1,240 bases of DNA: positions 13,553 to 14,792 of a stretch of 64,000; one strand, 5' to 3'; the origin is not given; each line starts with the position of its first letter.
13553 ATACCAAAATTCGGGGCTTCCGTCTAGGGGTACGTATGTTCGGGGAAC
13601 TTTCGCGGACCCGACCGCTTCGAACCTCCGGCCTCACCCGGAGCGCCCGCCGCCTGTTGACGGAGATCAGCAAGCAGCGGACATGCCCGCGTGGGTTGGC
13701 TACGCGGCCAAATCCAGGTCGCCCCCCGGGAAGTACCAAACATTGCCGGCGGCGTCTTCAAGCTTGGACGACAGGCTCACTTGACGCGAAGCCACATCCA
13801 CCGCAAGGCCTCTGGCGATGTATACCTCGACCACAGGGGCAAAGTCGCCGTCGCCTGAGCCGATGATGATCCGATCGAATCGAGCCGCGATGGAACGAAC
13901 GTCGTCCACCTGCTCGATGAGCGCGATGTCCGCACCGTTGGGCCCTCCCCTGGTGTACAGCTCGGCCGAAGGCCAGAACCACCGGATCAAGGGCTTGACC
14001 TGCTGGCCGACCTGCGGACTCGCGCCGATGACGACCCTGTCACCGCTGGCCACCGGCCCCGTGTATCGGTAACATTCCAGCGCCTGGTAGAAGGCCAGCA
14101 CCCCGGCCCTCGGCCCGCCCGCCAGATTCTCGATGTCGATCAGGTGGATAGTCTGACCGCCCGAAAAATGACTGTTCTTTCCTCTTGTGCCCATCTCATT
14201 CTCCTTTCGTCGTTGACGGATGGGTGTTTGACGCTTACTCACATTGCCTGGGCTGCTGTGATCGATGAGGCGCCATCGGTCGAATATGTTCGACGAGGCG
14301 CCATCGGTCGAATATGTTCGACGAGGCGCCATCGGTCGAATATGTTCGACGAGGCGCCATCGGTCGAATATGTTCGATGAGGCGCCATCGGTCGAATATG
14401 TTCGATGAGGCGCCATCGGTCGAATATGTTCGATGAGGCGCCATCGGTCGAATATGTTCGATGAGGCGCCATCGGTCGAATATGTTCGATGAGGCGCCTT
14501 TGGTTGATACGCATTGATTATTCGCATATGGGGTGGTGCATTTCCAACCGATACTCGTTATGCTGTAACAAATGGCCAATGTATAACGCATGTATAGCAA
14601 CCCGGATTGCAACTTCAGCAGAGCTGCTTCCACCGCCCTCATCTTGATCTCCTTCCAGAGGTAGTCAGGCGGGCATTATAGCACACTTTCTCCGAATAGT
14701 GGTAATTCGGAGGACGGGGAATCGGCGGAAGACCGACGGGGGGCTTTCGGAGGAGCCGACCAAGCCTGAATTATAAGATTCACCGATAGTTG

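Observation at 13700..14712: Promoter, spacer-less 28-nt hairpin array and NYN ribonuclease: candidate RNA-antitoxin (type III TA-like) system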

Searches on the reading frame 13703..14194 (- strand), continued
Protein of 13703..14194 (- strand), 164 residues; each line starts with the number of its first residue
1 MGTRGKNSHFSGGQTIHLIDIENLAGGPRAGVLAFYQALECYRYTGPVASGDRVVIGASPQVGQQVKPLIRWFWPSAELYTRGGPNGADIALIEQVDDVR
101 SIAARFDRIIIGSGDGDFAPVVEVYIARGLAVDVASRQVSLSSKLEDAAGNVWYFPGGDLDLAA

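Call 41: search_dna_similar(query=window:13703-14194:-, collection=plasmids, mode=protein, max_evalue=0.001, max_rows=25)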
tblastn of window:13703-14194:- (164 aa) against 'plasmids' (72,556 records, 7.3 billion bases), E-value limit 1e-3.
Records with a match: 13; places in all: 13; records where one place covers at least 80% of the query: 11.
Best place of each record, by identity: <60% 13.
By first word of the organism name: Rhodococcus 3; Corynebacterium 3; Arthrobacter 2; Herbiconiux 2; Mycolicibacterium 1; Gordonia 1; Dietzia 1.
By predicted mobility (MOB-suite, as given by PLSDB): non-mobilizable 7; mobilizable 4; conjugative 2.
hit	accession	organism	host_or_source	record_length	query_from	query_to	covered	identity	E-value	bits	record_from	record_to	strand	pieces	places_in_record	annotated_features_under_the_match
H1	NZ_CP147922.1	Rhodococcus qingshengii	sediment,mangrove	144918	11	155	88%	34.5%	2e-9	62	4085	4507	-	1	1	NYN domain-containing protein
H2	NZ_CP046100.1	Rhodococcus sp. AQ5-07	Metagenomic Assembly,Chronically low ...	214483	11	155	88%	34.5%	2e-9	62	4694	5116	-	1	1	NYN domain-containing protein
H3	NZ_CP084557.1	Arthrobacter sp. FW306-05-C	isolate,terrestrial sediment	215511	14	156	87%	34.5%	5e-10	64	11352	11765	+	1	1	hypothetical protein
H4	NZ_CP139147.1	Herbiconiux sp. KACC 21604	single cell,Flower of Salvia splendens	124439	15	157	87%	33.8%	1e-9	63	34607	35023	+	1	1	NYN domain-containing protein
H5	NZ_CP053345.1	Herbiconiux sp. SALV-R1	Salvia splendens,cell culture,flower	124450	15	157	87%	33.8%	1e-9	63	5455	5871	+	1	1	NYN domain-containing protein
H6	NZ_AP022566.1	Mycolicibacterium alvei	-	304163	16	156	86%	34.0%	4e-9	61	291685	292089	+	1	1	NYN domain-containing protein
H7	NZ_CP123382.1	Gordonia sp. SMJS1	Pure culture,sediment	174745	7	155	91%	31.8%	8e-5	49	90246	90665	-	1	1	NYN domain-containing protein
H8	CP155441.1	Dietzia kunjamensis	cell culture,moss extract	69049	13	155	87%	30.8%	2e-9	62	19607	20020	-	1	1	NYN domain-containing protein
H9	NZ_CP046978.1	Corynebacterium atrinae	Atrina pectinata,pure ...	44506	18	149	80%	33.3%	2e-7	57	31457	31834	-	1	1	NYN domain-containing protein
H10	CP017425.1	Arthrobacter sp. ZXY-2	whole organism,soil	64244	14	147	82%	31.9%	1e-9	63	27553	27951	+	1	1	hypothetical protein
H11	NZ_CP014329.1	Corynebacterium glutamicum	Bos taurus,nasopharynx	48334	16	149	82%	31.4%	2e-6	53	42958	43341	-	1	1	NYN domain-containing protein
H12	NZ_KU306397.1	Corynebacterium glutamicum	-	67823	16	145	79%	31.6%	7e-5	49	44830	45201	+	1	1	NYN domain-containing protein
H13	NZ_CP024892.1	Rhodococcus ruber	cell culture,activated sludge from ...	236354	14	132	73%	33.3%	1e-3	45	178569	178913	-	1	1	NYN domain-containing protein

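Call 42: search_dna_similar(query=window:13703-14194:-, collection=phages, mode=protein, max_evalue=0.001, max_rows=25)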
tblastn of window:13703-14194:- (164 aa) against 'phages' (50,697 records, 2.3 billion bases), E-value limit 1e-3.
No match.

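Call 43: get_annotated_region(hit=H1, flank=4000)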
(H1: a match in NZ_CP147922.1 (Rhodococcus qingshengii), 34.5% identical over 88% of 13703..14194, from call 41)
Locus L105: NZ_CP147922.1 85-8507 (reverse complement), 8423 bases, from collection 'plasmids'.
description: Rhodococcus qingshengii strain 190158 plasmid unnamed, complete sequence
organism: Rhodococcus qingshengii (NCBI taxid 334542)
taxonomy: Bacteria; Actinomycetota; Actinomycetes; Mycobacteriales; Nocardiaceae; Rhodococcus; Rhodococcus qingshengii
host: -; source: sediment,mangrove; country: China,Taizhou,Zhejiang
typing (MOB-suite, as given by PLSDB): mobilizable; relaxase MOBP
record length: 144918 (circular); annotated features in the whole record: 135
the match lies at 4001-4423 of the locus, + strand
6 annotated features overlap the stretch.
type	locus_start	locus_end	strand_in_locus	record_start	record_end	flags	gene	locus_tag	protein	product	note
CDS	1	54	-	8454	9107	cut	-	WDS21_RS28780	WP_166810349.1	hypothetical protein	-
CDS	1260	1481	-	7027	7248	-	-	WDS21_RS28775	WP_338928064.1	hypothetical protein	-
CDS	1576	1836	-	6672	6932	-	-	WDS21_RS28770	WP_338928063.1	hypothetical protein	-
CDS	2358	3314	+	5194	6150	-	-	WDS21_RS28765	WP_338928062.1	recombinase family protein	GO:0006310 - DNA recombination [Evidence IEA]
CDS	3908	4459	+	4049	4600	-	-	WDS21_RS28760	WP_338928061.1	NYN domain-containing protein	-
CDS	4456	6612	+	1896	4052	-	-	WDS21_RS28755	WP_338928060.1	N-6 DNA methylase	GO:0006306 - DNA methylation [Evidence IEA]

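Call 44: get_annotated_region(hit=H8, flank=4000)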
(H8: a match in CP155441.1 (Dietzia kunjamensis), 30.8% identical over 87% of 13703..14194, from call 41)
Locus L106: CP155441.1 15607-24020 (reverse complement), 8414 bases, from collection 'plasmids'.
description: Dietzia kunjamensis strain BIM B-2035 plasmid pDK2035-69, complete sequence
organism: Dietzia kunjamensis (NCBI taxid 322509)
taxonomy: Bacteria; Actinomycetota; Actinomycetes; Mycobacteriales; Dietziaceae; Dietzia; Dietzia kunjamensis
host: -; source: cell culture,moss extract; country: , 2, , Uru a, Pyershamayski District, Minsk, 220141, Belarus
typing (MOB-suite, as given by PLSDB): non-mobilizable
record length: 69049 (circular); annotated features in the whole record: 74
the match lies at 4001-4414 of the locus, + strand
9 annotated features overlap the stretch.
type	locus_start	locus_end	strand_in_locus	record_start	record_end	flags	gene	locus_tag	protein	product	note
CDS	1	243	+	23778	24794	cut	-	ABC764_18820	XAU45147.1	IclR family transcriptional regulator C-terminal domain-containing protein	-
CDS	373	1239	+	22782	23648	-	catA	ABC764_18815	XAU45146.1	catechol 1,2-dioxygenase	-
CDS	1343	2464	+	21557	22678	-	-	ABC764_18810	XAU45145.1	muconate/chloromuconate family cycloisomerase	-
CDS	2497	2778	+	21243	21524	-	catC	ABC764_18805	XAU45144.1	muconolactone Delta-isomerase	-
CDS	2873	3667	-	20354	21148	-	-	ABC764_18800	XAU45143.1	recombinase family protein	-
CDS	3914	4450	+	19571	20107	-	-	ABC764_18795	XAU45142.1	NYN domain-containing protein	-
CDS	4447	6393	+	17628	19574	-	-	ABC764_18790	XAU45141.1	N-6 DNA methylase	-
CDS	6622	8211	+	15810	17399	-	-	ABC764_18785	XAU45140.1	class I SAM-dependent DNA methyltransferase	-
CDS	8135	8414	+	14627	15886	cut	-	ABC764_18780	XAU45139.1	restriction endonuclease subunit S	-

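Call 45: get_annotated_region(hit=H9, flank=4000)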
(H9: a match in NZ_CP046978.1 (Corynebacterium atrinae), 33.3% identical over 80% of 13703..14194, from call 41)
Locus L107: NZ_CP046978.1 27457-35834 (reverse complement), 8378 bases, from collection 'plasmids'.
description: Corynebacterium atrinae strain JCM 19266 plasmid pJCM19266a, complete sequence
organism: Corynebacterium atrinae (NCBI taxid 1336740)
taxonomy: Bacteria; Actinomycetota; Actinomycetes; Mycobacteriales; Corynebacteriaceae; Corynebacterium; Corynebacterium atrinae
host: -; source: Atrina pectinata,pure culture,gastrointestinal tract; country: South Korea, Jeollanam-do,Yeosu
typing (MOB-suite, as given by PLSDB): non-mobilizable
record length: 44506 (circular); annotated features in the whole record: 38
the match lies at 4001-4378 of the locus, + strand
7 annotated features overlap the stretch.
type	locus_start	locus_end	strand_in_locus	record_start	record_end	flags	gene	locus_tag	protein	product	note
CDS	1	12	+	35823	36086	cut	-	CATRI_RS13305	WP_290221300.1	hypothetical protein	-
CDS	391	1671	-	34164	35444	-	-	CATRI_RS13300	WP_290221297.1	hypothetical protein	-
CDS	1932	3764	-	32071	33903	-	-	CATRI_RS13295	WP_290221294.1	DUF262 domain-containing protein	-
CDS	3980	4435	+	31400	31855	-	-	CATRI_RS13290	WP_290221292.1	NYN domain-containing protein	-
CDS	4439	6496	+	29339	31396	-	-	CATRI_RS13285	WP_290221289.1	N-6 DNA methylase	GO:0006306 - DNA methylation [Evidence IEA]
CDS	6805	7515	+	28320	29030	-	-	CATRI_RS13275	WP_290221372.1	IS6 family transposase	-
CDS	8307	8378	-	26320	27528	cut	-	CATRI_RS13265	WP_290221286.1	IS110 family transposase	-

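Call 46: predict_structure(alignment_id=A1)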
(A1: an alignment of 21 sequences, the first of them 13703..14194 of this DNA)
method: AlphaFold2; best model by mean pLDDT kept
length: 164 residues; sequences in the alignment: 21
mean_pLDDT: 86.2   pTM: 0.83
mean pLDDT of the five models: 86.2, 86.1, 86.0, 85.6, 85.5
residues with pLDDT >= 90: 115; 70-90: 27; 50-70: 7; < 50: 15
segments of 3 or more residues with pLDDT < 50: 1-11, 161-164
pLDDT, mean of each block of 10 residues (from residue 1): 38 83 89 91 82 95 95 95 93 96 93 95 96 91 95 72 38
secondary structure, 60 per line:
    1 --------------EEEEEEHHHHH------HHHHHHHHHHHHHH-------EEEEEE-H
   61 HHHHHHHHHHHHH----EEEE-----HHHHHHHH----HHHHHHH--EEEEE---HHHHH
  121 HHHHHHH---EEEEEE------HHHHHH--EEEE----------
elements in order: E15-20 H21-25 H32-45 E53-58 H60-73 E78-81 H87-94 H99-105 E108-112 H116-127 E131-136 H143-148 E151-154

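Call 51: fold_search(model_id=the predicted structure, library=pdb)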
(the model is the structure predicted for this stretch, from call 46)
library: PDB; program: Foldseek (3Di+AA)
matches with E <= 10: 1541; with E <= 0.001: 5
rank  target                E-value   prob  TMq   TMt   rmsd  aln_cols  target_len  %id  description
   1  2qip                  1.2e-06  1.00  0.60  0.61   4.4       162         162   21  Crystal structure of a protein of unknown function VPA0982 from Vibrio parahaemolyticus RIMD 2210633 (released 2007-07-24)
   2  6fdl_B                4.5e-05  1.00  0.57  0.62   4.0       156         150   18  Crystal structure of the NYN domain of human MARF1 (released 2018-11-07)
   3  5yaa_D                7.5e-05  1.00  0.57  0.62   4.1       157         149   16  Crystal structure of Marf1 NYN domain from Mus musculus (released 2018-10-03)
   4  5yaa_A                1.5e-04  1.00  0.55  0.59   4.3       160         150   16  Crystal structure of Marf1 NYN domain from Mus musculus (released 2018-10-03)
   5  5yaa_C                2.0e-04  1.00  0.55  0.60   4.4       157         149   16  Crystal structure of Marf1 NYN domain from Mus musculus (released 2018-10-03)
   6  6fdl_A                1.4e-03  1.00  0.57  0.61   3.8       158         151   16  Crystal structure of the NYN domain of human MARF1 (released 2018-11-07)
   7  5dld                  4.8e-03  0.99  0.52  0.26   5.5       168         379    9  Crystal Structure of a UDP-N-acetylglucosamine 2-epimerase from Burkholderia vietnamiensis complexed with UDP-GlcNAc and (released 2015-09-30)
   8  9cra_D                6.2e-03  0.96  0.37  0.23   5.2       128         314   12  CryoEM Structure of the C-terminally truncated form of human NAD Kinase bound to NAD (released 2025-01-08)
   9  6j31_C                8.6e-03  0.95  0.40  0.20   4.6       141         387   18  Crystal Structure Analysis of the Glycotransferase of kitacinnamycin (released 2020-01-15)
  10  7vyy_B                1.3e-02  0.80  0.32  0.18   6.9       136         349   15  The crystal structure of Non-hydrolyzing UDPGlcNAc 2-epimerase (released 2022-11-16)
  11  5i6d_B                1.6e-02  0.80  0.35  0.22  12.3       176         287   11  Mycobacterium tuberculosis CysM in complex with the Urea-scaffold inhibitor 5 [3-(3-(p-Tolyl)ureido) benzoic acid] (released 2016-08-17)
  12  5ze7_A                1.9e-02  0.72  0.37  0.21   6.4       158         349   14  UDP Glucose alpha tetrahydrobiopterin glycosyltransferase from Synechococcus species PCC 7942 - apo form (released 2019-03-06)
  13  6lfz_B                2.0e-02  0.87  0.39  0.18   5.9       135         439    9  Crystal structure of SbCGTb in complex with UDPG (released 2020-11-18)
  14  2an1_B                2.0e-02  0.84  0.31  0.21   5.5       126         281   10  Structural Genomics, The crystal structure of a putative kinase from Salmonella typhimurim LT2 (released 2005-09-27)
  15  3mla_A                2.0e-02  0.82  0.43  0.39   6.2       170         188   10  BaNadD in complex with inhibitor 1_02 (released 2010-07-28)
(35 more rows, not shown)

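Call 52: find_encoding_contigs(protein=P0003, flank=3000, max_places=3)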
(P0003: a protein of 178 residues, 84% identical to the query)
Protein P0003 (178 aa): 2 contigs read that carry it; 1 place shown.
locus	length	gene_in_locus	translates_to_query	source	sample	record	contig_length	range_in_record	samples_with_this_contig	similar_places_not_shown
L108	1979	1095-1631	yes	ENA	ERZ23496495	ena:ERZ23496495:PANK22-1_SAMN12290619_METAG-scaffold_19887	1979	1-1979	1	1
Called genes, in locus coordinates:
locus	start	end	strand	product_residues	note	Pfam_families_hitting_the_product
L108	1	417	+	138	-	?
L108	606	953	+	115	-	-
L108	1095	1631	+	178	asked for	-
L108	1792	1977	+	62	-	?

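Call 53: find_encoding_contigs(protein=P0004, flank=3000, max_places=3)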
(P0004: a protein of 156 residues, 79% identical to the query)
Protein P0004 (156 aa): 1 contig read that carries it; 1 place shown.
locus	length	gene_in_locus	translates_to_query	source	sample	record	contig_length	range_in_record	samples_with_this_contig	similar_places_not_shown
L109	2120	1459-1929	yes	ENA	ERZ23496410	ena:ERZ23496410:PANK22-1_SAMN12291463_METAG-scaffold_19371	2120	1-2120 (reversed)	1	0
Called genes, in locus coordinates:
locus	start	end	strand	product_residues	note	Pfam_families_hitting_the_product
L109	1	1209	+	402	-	?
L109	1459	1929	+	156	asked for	PF01936:NYN (weak)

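Call 54: find_encoding_contigs(protein=P0002, flank=3000, max_places=3)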
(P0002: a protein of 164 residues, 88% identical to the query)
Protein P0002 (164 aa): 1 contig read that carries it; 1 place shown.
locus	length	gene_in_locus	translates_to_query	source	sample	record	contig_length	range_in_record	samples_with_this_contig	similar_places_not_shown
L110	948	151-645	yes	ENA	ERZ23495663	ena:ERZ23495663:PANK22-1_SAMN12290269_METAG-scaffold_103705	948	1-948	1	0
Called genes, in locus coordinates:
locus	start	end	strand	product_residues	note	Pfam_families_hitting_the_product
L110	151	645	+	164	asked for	PF01936:NYN (weak)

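Call 55: find_encoding_contigs(protein=P0011, flank=3000, max_places=3)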
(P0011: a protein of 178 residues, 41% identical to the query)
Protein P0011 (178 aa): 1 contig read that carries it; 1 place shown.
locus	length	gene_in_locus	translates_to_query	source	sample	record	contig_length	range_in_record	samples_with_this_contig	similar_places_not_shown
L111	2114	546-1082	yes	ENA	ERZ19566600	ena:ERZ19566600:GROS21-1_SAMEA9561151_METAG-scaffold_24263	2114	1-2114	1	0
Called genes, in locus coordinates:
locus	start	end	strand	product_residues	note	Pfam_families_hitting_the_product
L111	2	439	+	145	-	?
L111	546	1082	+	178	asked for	-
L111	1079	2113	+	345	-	?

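Call 61: find_related_loci(query=A1, collection=viral_contigs, flank=2500)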
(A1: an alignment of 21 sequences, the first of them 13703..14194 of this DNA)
Query A1 (164 aa) in viral_contigs; peptide patterns used: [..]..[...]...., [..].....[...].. (x = any residue, [..] = any of these).
28 stretches matched a pattern, but none encodes a relative of the query by tblastn (E <= 1e-3).

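Call 92: search_protein_representatives(alignment_id=A1)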
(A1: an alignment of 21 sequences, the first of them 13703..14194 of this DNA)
Query: 21 sequences, 156 profile positions. Proteins with E-value up to 0.001 (for the whole library): 2480; up to 1e-10: 1699; up to 1e-30: 463. The best 150 are listed.
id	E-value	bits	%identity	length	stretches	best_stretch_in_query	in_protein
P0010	2.9e-53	196.0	-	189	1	4-155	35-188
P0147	9.0e-51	187.9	-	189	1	4-156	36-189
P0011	2.2e-49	183.3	-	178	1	4-156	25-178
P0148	4.1e-49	182.5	-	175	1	4-156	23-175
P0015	5.9e-48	178.7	-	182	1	5-151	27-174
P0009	3.0e-47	176.4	-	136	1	21-156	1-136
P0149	6.2e-46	172.1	-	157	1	5-156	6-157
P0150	7.5e-46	171.9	-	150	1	7-156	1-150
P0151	1.4e-45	171.0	-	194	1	6-149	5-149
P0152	4.1e-44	166.2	-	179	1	5-154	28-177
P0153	4.4e-44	166.1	-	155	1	8-149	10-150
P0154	5.1e-44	165.9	-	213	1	5-147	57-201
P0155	7.3e-44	165.4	-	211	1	5-151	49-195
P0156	7.5e-44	165.4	-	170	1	4-146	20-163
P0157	3.0e-43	163.4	-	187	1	4-146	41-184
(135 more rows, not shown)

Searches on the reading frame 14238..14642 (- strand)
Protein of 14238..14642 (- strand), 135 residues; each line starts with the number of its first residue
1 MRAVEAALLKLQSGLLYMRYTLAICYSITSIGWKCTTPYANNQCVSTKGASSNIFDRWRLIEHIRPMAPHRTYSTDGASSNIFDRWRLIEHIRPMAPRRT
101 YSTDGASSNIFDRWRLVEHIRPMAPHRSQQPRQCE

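Call 85: find_homologous_proteins(query=window:14238-14642:-, max_evalue=10)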
Query window:14238-14642:-: 111 candidates shared short words with the query, none scored E <= 10.
